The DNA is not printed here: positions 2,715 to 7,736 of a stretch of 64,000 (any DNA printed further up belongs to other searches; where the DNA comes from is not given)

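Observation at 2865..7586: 1573-aa single-gene helicase-nuclease (DUF4011 / SF1 helicase / Vsr-DUF559-like nuclease / DUF3320): best defence-system candidate in the window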

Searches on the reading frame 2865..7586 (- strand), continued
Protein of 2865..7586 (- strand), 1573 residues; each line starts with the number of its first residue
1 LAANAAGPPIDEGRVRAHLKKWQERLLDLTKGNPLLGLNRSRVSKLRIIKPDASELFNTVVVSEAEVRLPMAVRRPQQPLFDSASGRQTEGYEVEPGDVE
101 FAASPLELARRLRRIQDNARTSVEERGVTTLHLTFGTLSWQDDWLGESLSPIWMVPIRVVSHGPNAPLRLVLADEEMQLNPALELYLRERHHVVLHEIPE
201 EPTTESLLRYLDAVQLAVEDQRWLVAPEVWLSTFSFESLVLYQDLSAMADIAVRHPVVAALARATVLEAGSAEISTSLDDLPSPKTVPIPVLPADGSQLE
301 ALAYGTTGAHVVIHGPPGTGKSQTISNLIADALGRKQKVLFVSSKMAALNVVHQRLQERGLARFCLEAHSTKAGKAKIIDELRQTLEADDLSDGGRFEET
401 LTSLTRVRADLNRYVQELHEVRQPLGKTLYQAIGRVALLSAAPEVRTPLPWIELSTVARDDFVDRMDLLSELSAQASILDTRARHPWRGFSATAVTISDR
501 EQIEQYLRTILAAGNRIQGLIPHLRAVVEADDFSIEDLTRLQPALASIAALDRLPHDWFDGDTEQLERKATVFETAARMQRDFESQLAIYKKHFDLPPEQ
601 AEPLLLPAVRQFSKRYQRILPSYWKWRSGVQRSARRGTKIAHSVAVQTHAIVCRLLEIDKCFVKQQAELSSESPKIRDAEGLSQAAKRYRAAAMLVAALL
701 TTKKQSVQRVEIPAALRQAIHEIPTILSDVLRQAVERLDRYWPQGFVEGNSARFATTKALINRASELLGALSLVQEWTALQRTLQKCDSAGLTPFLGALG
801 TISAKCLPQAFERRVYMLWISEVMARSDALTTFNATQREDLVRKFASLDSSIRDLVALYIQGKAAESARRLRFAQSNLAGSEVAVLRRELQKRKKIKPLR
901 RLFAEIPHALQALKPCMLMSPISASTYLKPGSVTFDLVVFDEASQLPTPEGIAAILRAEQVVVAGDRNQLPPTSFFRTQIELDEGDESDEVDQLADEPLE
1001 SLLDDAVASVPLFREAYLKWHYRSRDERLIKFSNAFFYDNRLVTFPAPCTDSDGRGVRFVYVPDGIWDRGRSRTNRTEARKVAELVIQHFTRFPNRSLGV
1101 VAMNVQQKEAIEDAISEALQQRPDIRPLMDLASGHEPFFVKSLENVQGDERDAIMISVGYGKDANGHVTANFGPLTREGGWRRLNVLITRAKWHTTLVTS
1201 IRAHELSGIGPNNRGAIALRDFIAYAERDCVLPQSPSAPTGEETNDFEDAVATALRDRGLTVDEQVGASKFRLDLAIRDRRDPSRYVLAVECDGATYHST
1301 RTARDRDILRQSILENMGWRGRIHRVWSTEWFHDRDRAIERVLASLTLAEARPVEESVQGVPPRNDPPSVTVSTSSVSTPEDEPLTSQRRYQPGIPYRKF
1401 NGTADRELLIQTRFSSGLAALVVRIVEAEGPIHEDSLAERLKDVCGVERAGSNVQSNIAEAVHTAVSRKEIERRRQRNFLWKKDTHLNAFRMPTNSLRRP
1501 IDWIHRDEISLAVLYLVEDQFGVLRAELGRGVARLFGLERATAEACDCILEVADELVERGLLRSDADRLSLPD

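Call 17: find_homologous_proteins(query=window:2865-7586:-, max_evalue=1e-10)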
Query window:2865-7586:- (1573 aa): 5212 proteins with E <= 1e-10 among 8000 candidates; the best 120 are listed.
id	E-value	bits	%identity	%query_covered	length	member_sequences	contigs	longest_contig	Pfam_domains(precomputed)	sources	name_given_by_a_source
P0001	0.0e+0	2929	83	100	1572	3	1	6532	PF11784.14,PF13195.12,PF13087.13,PF13086.13,PF01443.25,PF13604.13,PF13245.13,PF18741.8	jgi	-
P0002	0.0e+0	2866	81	100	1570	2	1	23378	PF11784.14,PF13195.12,PF13087.13,PF13086.13,PF01443.25,PF13604.13,PF13245.13,PF18741.8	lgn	-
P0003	0.0e+0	2747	78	100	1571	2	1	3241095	PF11784.14,PF13195.12,PF13087.13,PF13086.13,PF01443.25,PF13245.13,PF18741.8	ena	-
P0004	0.0e+0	2739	78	99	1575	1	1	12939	PF11784.14,PF13195.12,PF13087.13,PF13086.13,PF01443.25,PF13604.13,PF13245.13,PF18741.8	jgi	jgi:very-short-patch-repair endonuclease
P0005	0.0e+0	2674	79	95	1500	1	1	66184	PF11784.14,PF13195.12,PF13087.13,PF13086.13,PF01443.25,PF13604.13,PF13245.13,PF18741.8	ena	-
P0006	0.0e+0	2661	75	100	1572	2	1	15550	PF11784.14,PF13195.12,PF13087.13,PF13086.13,PF01443.25,PF13245.13,PF18741.8,PF09848.16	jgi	-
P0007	0.0e+0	2652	75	100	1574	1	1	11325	PF11784.14,PF13195.12,PF13087.13,PF13086.13,PF01443.25,PF18741.8,PF09848.16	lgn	-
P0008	0.0e+0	2618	75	100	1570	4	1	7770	PF11784.14,PF13195.12,PF13087.13,PF13086.13,PF01443.25,PF13245.13,PF18741.8,PF09848.16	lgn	-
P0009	0.0e+0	2582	74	100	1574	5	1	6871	PF11784.14,PF13195.12,PF13087.13,PF13086.13,PF01443.25,PF18741.8,PF09848.16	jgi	-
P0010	0.0e+0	2569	73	100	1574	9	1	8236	PF11784.14,PF13195.12,PF13087.13,PF13086.13,PF01443.25,PF13245.13,PF18741.8,PF09848.16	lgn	-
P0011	0.0e+0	2549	76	95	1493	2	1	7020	PF11784.14,PF13195.12,PF13087.13,PF13086.13,PF01443.25,PF13245.13,PF18741.8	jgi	jgi:very-short-patch-repair endonuclease/DNA polymerase III delta prime subunit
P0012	0.0e+0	2545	72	100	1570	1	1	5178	PF11784.14,PF13195.12,PF13087.13,PF13086.13,PF01443.25,PF13245.13,PF18741.8,PF09848.16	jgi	jgi:very-short-patch-repair endonuclease/DNA polymerase III delta prime subunit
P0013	0.0e+0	2542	72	100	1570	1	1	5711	PF11784.14,PF13195.12,PF13087.13,PF13086.13,PF01443.25,PF13604.13,PF13245.13,PF18741.8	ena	-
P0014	0.0e+0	2540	72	100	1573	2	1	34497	PF11784.14,PF13195.12,PF13087.13,PF13086.13,PF01443.25,PF13245.13,PF18741.8,PF09848.16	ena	-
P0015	0.0e+0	2523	71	100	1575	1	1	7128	PF11784.14,PF13195.12,PF13087.13,PF13086.13,PF01443.25,PF13245.13,PF18741.8,PF09848.16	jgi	jgi:very-short-patch-repair endonuclease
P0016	0.0e+0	2515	71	100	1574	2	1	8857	PF11784.14,PF13195.12,PF13087.13,PF13086.13,PF01443.25,PF13245.13,PF18741.8,PF09848.16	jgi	-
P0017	0.0e+0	2500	70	100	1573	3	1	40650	PF11784.14,PF13195.12,PF13087.13,PF13086.13,PF01443.25,PF18741.8,PF09848.16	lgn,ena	-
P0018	0.0e+0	2484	71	100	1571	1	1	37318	PF11784.14,PF13195.12,PF13087.13,PF13086.13,PF01443.25,PF13245.13,PF18741.8,PF09848.16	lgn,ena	-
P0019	0.0e+0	2414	69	100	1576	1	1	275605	PF11784.14,PF13195.12,PF13087.13,PF13086.13,PF01443.25,PF18741.8,PF09848.16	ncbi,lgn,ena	-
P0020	0.0e+0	2411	69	100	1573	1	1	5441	PF11784.14,PF13195.12,PF13087.13,PF13086.13,PF01443.25,PF13604.13,PF13245.13,PF18741.8,PF09848.16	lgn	-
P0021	0.0e+0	2236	74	87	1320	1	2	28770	PF11784.14,PF13087.13,PF13086.13,PF01443.25,PF13604.13,PF13245.13,PF18741.8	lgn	-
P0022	0.0e+0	2206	72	88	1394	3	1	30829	PF13195.12,PF13087.13,PF13086.13,PF01443.25,PF13245.13,PF18741.8,PF09848.16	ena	-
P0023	0.0e+0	2059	59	100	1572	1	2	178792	PF11784.14,PF13195.12,PF13087.13,PF13086.13,PF01443.25,PF13604.13,PF13245.13,PF18741.8,PF09848.16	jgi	jgi:very-short-patch-repair endonuclease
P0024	0.0e+0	2020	71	78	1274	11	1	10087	PF11784.14,PF13087.13,PF13086.13,PF18741.8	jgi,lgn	jgi:very-short-patch-repair endonuclease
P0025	0.0e+0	2019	58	100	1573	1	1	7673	PF11784.14,PF13195.12,PF13087.13,PF13086.13,PF01443.25,PF13604.13,PF13245.13,PF18741.8,PF09848.16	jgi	-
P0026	0.0e+0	2009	58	100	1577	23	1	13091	PF11784.14,PF13195.12,PF13087.13,PF13086.13,PF01443.25,PF13604.13,PF18741.8,PF09848.16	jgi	jgi:very-short-patch-repair endonuclease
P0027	0.0e+0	2007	58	100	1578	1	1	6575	PF11784.14,PF13195.12,PF13087.13,PF13086.13,PF01443.25,PF13604.13,PF13245.13,PF18741.8,PF13191.13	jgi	-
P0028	0.0e+0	1997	57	100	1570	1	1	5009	PF11784.14,PF13195.12,PF13087.13,PF13086.13,PF01443.25,PF13604.13,PF13245.13,PF18741.8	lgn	-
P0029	0.0e+0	1975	59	98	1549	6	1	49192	PF11784.14,PF13195.12,PF13087.13,PF13086.13,PF01443.25,PF13604.13,PF18741.8,PF09848.16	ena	-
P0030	0.0e+0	1967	58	99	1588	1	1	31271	PF11784.14,PF13195.12,PF13087.13,PF13086.13,PF01443.25,PF13604.13,PF13245.13,PF18741.8,PF09848.16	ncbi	-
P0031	0.0e+0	1929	58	96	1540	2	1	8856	PF11784.14,PF13195.12,PF13087.13,PF13086.13,PF01443.25,PF13604.13,PF18741.8,PF09848.16,PF13191.13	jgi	jgi:very-short-patch-repair endonuclease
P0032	0.0e+0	1866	55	99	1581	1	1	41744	PF11784.14,PF13195.12,PF13087.13,PF13086.13,PF01443.25,PF13245.13,PF18741.8,PF09848.16,PF13191.13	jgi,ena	-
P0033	0.0e+0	1797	54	99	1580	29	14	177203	PF11784.14,PF13195.12,PF13087.13,PF13086.13,PF01443.25,PF13604.13,PF13245.13,PF18741.8,PF09848.16,PF13191.13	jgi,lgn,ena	jgi:very-short-patch-repair endonuclease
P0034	0.0e+0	1754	53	99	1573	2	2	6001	PF11784.14,PF13195.12,PF13087.13,PF13086.13,PF01443.25,PF13604.13,PF18741.8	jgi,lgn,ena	-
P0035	0.0e+0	1750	52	100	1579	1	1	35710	PF11784.14,PF13195.12,PF13087.13,PF13086.13,PF01443.25,PF13604.13,PF13245.13,PF18741.8,PF13191.13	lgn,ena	-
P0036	0.0e+0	1745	53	100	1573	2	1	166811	PF11784.14,PF13195.12,PF13087.13,PF13086.13,PF01443.25,PF13604.13,PF18741.8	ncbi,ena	-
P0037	0.0e+0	1742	54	99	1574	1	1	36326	PF11784.14,PF13195.12,PF13087.13,PF13086.13,PF01443.25,PF13604.13,PF13245.13,PF18741.8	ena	-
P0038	0.0e+0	1724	53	100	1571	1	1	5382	PF11784.14,PF13195.12,PF13087.13,PF13086.13,PF13604.13,PF13245.13,PF18741.8,PF13191.13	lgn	-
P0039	0.0e+0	1722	53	99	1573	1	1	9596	PF11784.14,PF13195.12,PF13087.13,PF13086.13,PF01443.25,PF18741.8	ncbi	-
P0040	0.0e+0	1708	52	100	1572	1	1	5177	PF11784.14,PF13195.12,PF13087.13,PF13086.13,PF01443.25,PF13604.13,PF13245.13,PF18741.8,PF13191.13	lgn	-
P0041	0.0e+0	1697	53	99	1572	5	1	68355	PF11784.14,PF13195.12,PF13087.13,PF13086.13,PF01443.25,PF13604.13,PF18741.8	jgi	jgi:very-short-patch-repair endonuclease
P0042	0.0e+0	1672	53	95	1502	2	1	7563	PF11784.14,PF13195.12,PF13087.13,PF13086.13,PF01443.25,PF13604.13,PF18741.8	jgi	jgi:very-short-patch-repair endonuclease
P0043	0.0e+0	1671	52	99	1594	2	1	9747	PF11784.14,PF13195.12,PF13087.13,PF13086.13,PF01443.25,PF18741.8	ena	-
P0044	0.0e+0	1664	51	99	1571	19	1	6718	PF11784.14,PF13195.12,PF13087.13,PF13086.13,PF01443.25,PF13245.13,PF18741.8,PF13191.13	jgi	-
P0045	0.0e+0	1660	50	100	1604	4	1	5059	PF11784.14,PF13195.12,PF13087.13,PF13086.13,PF01443.25,PF13245.13,PF18741.8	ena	-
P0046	0.0e+0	1658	50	99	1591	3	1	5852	PF11784.14,PF13195.12,PF13087.13,PF13086.13,PF01443.25,PF13604.13,PF13245.13,PF18741.8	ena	-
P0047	0.0e+0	1657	51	100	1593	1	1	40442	PF11784.14,PF13195.12,PF13087.13,PF13086.13,PF01443.25,PF13604.13,PF13245.13,PF18741.8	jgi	jgi:very-short-patch-repair endonuclease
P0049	0.0e+0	1640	50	99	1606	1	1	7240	PF11784.14,PF13195.12,PF13087.13,PF13086.13,PF01443.25,PF13604.13,PF13245.13,PF18741.8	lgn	-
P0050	0.0e+0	1639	51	99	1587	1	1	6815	PF11784.14,PF13195.12,PF13087.13,PF13086.13,PF01443.25,PF13245.13,PF18741.8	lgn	-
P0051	0.0e+0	1638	51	99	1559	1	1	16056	PF11784.14,PF13195.12,PF13087.13,PF13086.13,PF13245.13,PF18741.8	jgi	jgi:very-short-patch-repair endonuclease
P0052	0.0e+0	1637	51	99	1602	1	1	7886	PF11784.14,PF13195.12,PF13087.13,PF13086.13,PF01443.25,PF13604.13,PF13245.13,PF18741.8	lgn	-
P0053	0.0e+0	1632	50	99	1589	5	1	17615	PF11784.14,PF13195.12,PF13087.13,PF13086.13,PF01443.25,PF13604.13,PF13245.13,PF18741.8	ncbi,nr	ncbi:putative ATPase AAA [Candidatus Sulfopaludibacter sp. SbA4]|nr:putative ATPase AAA [Candidatus 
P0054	0.0e+0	1631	52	99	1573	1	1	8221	PF11784.14,PF13195.12,PF13087.13,PF13086.13,PF01443.25,PF13604.13,PF13245.13,PF18741.8,PF13191.13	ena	-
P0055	0.0e+0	1629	50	99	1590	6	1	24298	PF11784.14,PF13195.12,PF13087.13,PF13086.13,PF01443.25,PF13604.13,PF13245.13,PF18741.8,PF09848.16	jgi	jgi:very-short-patch-repair endonuclease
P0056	0.0e+0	1627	50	99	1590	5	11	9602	PF11784.14,PF13195.12,PF13087.13,PF13086.13,PF01443.25,PF13604.13,PF13245.13,PF18741.8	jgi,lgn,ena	jgi:very-short-patch-repair endonuclease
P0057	0.0e+0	1624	50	99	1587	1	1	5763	PF11784.14,PF13195.12,PF13087.13,PF13086.13,PF13245.13,PF18741.8,PF13191.13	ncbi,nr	ncbi:MAG: DUF3320 domain-containing protein [Acidobacteria bacterium]|nr:DUF3320 domain-containing p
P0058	0.0e+0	1623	51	99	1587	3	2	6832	PF11784.14,PF13195.12,PF13087.13,PF13086.13,PF13245.13,PF18741.8,PF13191.13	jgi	-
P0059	0.0e+0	1622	49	99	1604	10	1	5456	PF11784.14,PF13195.12,PF13087.13,PF13086.13,PF01443.25,PF13604.13,PF13245.13,PF18741.8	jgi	jgi:very-short-patch-repair endonuclease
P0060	0.0e+0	1621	50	99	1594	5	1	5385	PF11784.14,PF13195.12,PF04480.19,PF13087.13,PF13086.13,PF01443.25,PF13604.13,PF13245.13,PF18741.8,PF09848.16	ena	-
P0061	0.0e+0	1617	50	99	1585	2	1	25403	PF11784.14,PF13195.12,PF13087.13,PF13086.13,PF01443.25,PF13604.13,PF13245.13,PF18741.8,PF09848.16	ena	-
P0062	0.0e+0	1617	50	99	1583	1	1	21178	PF11784.14,PF13195.12,PF04480.19,PF13087.13,PF13086.13,PF13245.13,PF18741.8,PF13191.13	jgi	jgi:very-short-patch-repair endonuclease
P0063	0.0e+0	1616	49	99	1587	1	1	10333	PF11784.14,PF13195.12,PF13087.13,PF13086.13,PF01443.25,PF18741.8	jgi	jgi:very-short-patch-repair endonuclease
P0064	0.0e+0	1616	50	100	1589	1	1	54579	PF11784.14,PF13195.12,PF13087.13,PF13086.13,PF01443.25,PF13604.13,PF13245.13,PF18741.8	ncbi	-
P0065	0.0e+0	1615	50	99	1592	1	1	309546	PF11784.14,PF13195.12,PF13087.13,PF13086.13,PF01443.25,PF13604.13,PF13245.13,PF18741.8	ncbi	-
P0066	0.0e+0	1612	52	95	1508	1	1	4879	PF11784.14,PF13195.12,PF13087.13,PF13086.13,PF01443.25,PF13604.13,PF18741.8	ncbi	-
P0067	0.0e+0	1612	50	99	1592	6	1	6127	PF11784.14,PF13195.12,PF13087.13,PF13086.13,PF01443.25,PF13604.13,PF13245.13,PF18741.8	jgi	-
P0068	0.0e+0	1611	50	97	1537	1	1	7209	PF11784.14,PF13195.12,PF13087.13,PF13086.13,PF01443.25,PF13245.13,PF18741.8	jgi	-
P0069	0.0e+0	1610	51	99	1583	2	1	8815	PF11784.14,PF13195.12,PF13087.13,PF13086.13,PF01443.25,PF13604.13,PF13245.13,PF18741.8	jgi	jgi:very-short-patch-repair endonuclease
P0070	0.0e+0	1609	49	99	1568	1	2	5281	PF11784.14,PF13195.12,PF13087.13,PF13086.13,PF01443.25,PF13604.13,PF13245.13,PF18741.8,PF09848.16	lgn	-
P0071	0.0e+0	1609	51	100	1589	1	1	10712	PF11784.14,PF13195.12,PF04480.19,PF13087.13,PF13086.13,PF13245.13,PF18741.8,PF13191.13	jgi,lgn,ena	-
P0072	0.0e+0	1605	55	86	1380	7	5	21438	PF13195.12,PF13087.13,PF13086.13,PF01443.25,PF13604.13,PF18741.8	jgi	jgi:very-short-patch-repair endonuclease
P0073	0.0e+0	1604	49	99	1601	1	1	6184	PF11784.14,PF13195.12,PF13087.13,PF13086.13,PF01443.25,PF13604.13,PF13245.13,PF18741.8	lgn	-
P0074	0.0e+0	1602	50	100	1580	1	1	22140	PF11784.14,PF13195.12,PF13087.13,PF13086.13,PF01443.25,PF13604.13,PF13245.13,PF18741.8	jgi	jgi:very-short-patch-repair endonuclease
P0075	0.0e+0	1600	52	95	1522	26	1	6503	PF11784.14,PF13195.12,PF13087.13,PF13086.13,PF01443.25,PF13245.13,PF18741.8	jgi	jgi:very-short-patch-repair endonuclease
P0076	0.0e+0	1599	52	94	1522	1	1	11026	PF11784.14,PF13195.12,PF13087.13,PF13086.13,PF18741.8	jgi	jgi:very-short-patch-repair endonuclease/DNA polymerase III delta prime subunit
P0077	0.0e+0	1599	50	99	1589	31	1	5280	PF11784.14,PF13195.12,PF13087.13,PF13086.13,PF01443.25,PF18741.8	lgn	-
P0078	0.0e+0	1599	50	100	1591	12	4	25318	PF11784.14,PF13195.12,PF13087.13,PF13086.13,PF01443.25,PF13604.13,PF13245.13,PF18741.8,PF13191.13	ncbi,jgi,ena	-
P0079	0.0e+0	1598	50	100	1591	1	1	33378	PF11784.14,PF13195.12,PF13087.13,PF13086.13,PF01443.25,PF18741.8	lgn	-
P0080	0.0e+0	1597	49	100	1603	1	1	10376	PF11784.14,PF13195.12,PF13087.13,PF13086.13,PF01443.25,PF13604.13,PF13245.13,PF18741.8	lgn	-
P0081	0.0e+0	1597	50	99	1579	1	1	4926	PF11784.14,PF13195.12,PF13087.13,PF13086.13,PF13245.13,PF18741.8,PF13191.13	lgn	-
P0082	0.0e+0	1595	48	99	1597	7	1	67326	PF11784.14,PF13195.12,PF04480.19,PF13087.13,PF13086.13,PF01443.25,PF13604.13,PF13245.13,PF18741.8,PF09848.16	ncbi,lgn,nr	ncbi:MAG: DUF3320 domain-containing protein [Syntrophales bacterium]|nr:DUF3320 domain-containing pr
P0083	0.0e+0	1594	49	99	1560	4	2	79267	PF11784.14,PF13195.12,PF13087.13,PF13086.13,PF01443.25,PF13604.13,PF13245.13,PF18741.8,PF09848.16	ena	-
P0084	0.0e+0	1593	49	100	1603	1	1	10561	PF11784.14,PF13195.12,PF04480.19,PF13087.13,PF13086.13,PF01443.25,PF13604.13,PF13245.13,PF18741.8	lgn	-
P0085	0.0e+0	1593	50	99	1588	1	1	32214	PF11784.14,PF13195.12,PF13087.13,PF13086.13,PF01443.25,PF13604.13,PF13245.13,PF18741.8,PF09848.16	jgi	jgi:very-short-patch-repair endonuclease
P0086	0.0e+0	1592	50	99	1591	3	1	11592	PF11784.14,PF13195.12,PF13087.13,PF13086.13,PF01443.25,PF13604.13,PF13245.13,PF18741.8,PF09848.16,PF13191.13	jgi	jgi:very-short-patch-repair endonuclease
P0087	0.0e+0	1592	49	99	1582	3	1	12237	PF11784.14,PF13195.12,PF04480.19,PF13087.13,PF13086.13,PF01443.25,PF13604.13,PF13245.13,PF18741.8,PF13191.13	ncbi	-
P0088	0.0e+0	1592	49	99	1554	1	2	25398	PF11784.14,PF13195.12,PF13087.13,PF13086.13,PF01443.25,PF13604.13,PF13245.13,PF18741.8,PF09848.16,PF13191.13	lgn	-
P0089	0.0e+0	1585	49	100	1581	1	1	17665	PF11784.14,PF13195.12,PF13087.13,PF13086.13,PF01443.25,PF13604.13,PF13245.13,PF18741.8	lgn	-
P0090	0.0e+0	1583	50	99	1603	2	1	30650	PF11784.14,PF13195.12,PF13087.13,PF13086.13,PF13604.13,PF13245.13,PF18741.8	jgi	-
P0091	0.0e+0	1582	49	99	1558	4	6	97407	PF11784.14,PF13195.12,PF13087.13,PF13086.13,PF01443.25,PF13604.13,PF13245.13,PF18741.8,PF09848.16,PF13191.13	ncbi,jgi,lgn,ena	ncbi:MAG: DUF3320 domain-containing protein [Bryobacteraceae bacterium]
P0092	0.0e+0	1582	49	99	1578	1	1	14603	PF11784.14,PF13195.12,PF13087.13,PF13086.13,PF01443.25,PF13604.13,PF13245.13,PF18741.8,PF09848.16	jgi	-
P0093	0.0e+0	1581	49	99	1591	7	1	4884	PF11784.14,PF13195.12,PF13087.13,PF13086.13,PF01443.25,PF13604.13,PF13245.13,PF18741.8,PF13191.13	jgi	-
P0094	0.0e+0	1581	50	99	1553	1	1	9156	PF11784.14,PF13195.12,PF13087.13,PF13086.13,PF13604.13,PF13245.13,PF18741.8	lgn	-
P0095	0.0e+0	1581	50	99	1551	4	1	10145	PF11784.14,PF13195.12,PF04480.19,PF13087.13,PF13086.13,PF01443.25,PF13604.13,PF13245.13,PF18741.8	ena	-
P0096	0.0e+0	1580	50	99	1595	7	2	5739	PF11784.14,PF13195.12,PF13087.13,PF13086.13,PF01443.25,PF13604.13,PF13245.13,PF18741.8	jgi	-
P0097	0.0e+0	1579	49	99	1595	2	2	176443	PF11784.14,PF13195.12,PF13087.13,PF13086.13,PF01443.25,PF13604.13,PF13245.13,PF18741.8,PF09848.16,PF13191.13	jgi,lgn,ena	-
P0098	0.0e+0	1579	50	98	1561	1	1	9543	PF11784.14,PF13195.12,PF13087.13,PF13086.13,PF01443.25,PF13604.13,PF13245.13,PF18741.8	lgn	-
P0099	0.0e+0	1576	49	58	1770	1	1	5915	PF11784.14,PF13195.12,PF04480.19,PF13087.13,PF13086.13,PF01443.25,PF13604.13,PF13245.13,PF18741.8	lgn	-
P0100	0.0e+0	1575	50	97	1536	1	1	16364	PF11784.14,PF13195.12,PF13087.13,PF13086.13,PF13604.13,PF13245.13,PF18741.8,PF13191.13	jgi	jgi:very-short-patch-repair endonuclease/DNA polymerase III delta prime subunit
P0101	0.0e+0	1574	49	99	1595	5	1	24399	PF11784.14,PF13195.12,PF13087.13,PF13086.13,PF00270.36,PF13604.13,PF13245.13,PF18741.8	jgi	jgi:very-short-patch-repair endonuclease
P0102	0.0e+0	1573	49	100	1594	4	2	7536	PF11784.14,PF13195.12,PF13087.13,PF13086.13,PF01443.25,PF13245.13,PF18741.8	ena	-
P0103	0.0e+0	1572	49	99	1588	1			PF11784.14,PF13195.12,PF13087.13,PF13086.13,PF01443.25,PF13245.13,PF18741.8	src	-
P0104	0.0e+0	1572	50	99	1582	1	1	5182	PF11784.14,PF13195.12,PF13087.13,PF13086.13,PF01443.25,PF13604.13,PF13245.13,PF18741.8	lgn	-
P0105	0.0e+0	1565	49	99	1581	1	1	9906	PF11784.14,PF13195.12,PF13087.13,PF13086.13,PF01443.25,PF13604.13,PF13245.13,PF18741.8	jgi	-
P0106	0.0e+0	1565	49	99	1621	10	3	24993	PF11784.14,PF13195.12,PF13087.13,PF13086.13,PF13604.13,PF13245.13,PF18741.8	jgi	-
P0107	0.0e+0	1562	49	99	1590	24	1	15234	PF11784.14,PF13195.12,PF13087.13,PF13086.13,PF01443.25,PF13245.13,PF18741.8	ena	-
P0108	0.0e+0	1561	48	99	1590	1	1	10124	PF11784.14,PF13195.12,PF04480.19,PF13087.13,PF13086.13,PF13245.13,PF18741.8,PF13191.13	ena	-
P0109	0.0e+0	1560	47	99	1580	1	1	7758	PF11784.14,PF13195.12,PF04480.19,PF13087.13,PF13086.13,PF13245.13,PF18741.8,PF13401.13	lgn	-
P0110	0.0e+0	1559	50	100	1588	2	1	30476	PF11784.14,PF13195.12,PF13087.13,PF13086.13,PF01443.25,PF13604.13,PF13245.13,PF18741.8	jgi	-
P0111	0.0e+0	1559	49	98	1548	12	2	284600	PF11784.14,PF13195.12,PF13087.13,PF13086.13,PF01443.25,PF13604.13,PF13245.13,PF18741.8,PF09848.16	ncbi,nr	ncbi:MAG TPA: DUF3320 domain-containing protein [Bryobacteraceae bacterium]|nr:DUF3320 domain-contai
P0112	0.0e+0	1558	47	99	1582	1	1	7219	PF11784.14,PF13195.12,PF13087.13,PF13086.13,PF01443.25,PF13245.13,PF18741.8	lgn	-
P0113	0.0e+0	1557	47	99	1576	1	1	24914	PF11784.14,PF13195.12,PF13087.13,PF13086.13,PF13604.13,PF13245.13,PF18741.8,PF20720.4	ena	-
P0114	0.0e+0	1557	49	99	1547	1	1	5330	PF11784.14,PF13195.12,PF13087.13,PF13086.13,PF01443.25,PF13604.13,PF13245.13,PF18741.8,PF09848.16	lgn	-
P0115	0.0e+0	1556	49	100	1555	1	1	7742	PF11784.14,PF13195.12,PF13087.13,PF13086.13,PF01443.25,PF13604.13,PF13245.13,PF18741.8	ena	-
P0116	0.0e+0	1555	49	99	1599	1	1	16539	PF11784.14,PF13195.12,PF13087.13,PF13086.13,PF01443.25,PF13604.13,PF13245.13,PF18741.8,PF13191.13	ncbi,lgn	-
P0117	0.0e+0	1555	47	98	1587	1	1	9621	PF11784.14,PF13195.12,PF04480.19,PF13087.13,PF13086.13,PF13245.13,PF18741.8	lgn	-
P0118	0.0e+0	1553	47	99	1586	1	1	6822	PF11784.14,PF13195.12,PF04480.19,PF13087.13,PF13086.13,PF13604.13,PF13245.13,PF18741.8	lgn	-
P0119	0.0e+0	1553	48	60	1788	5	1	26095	PF11784.14,PF13195.12,PF13087.13,PF13086.13,PF01443.25,PF13604.13,PF13245.13,PF18741.8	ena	-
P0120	0.0e+0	1552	47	99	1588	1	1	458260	PF11784.14,PF13195.12,PF04480.19,PF13087.13,PF13086.13,PF13245.13,PF18741.8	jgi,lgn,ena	-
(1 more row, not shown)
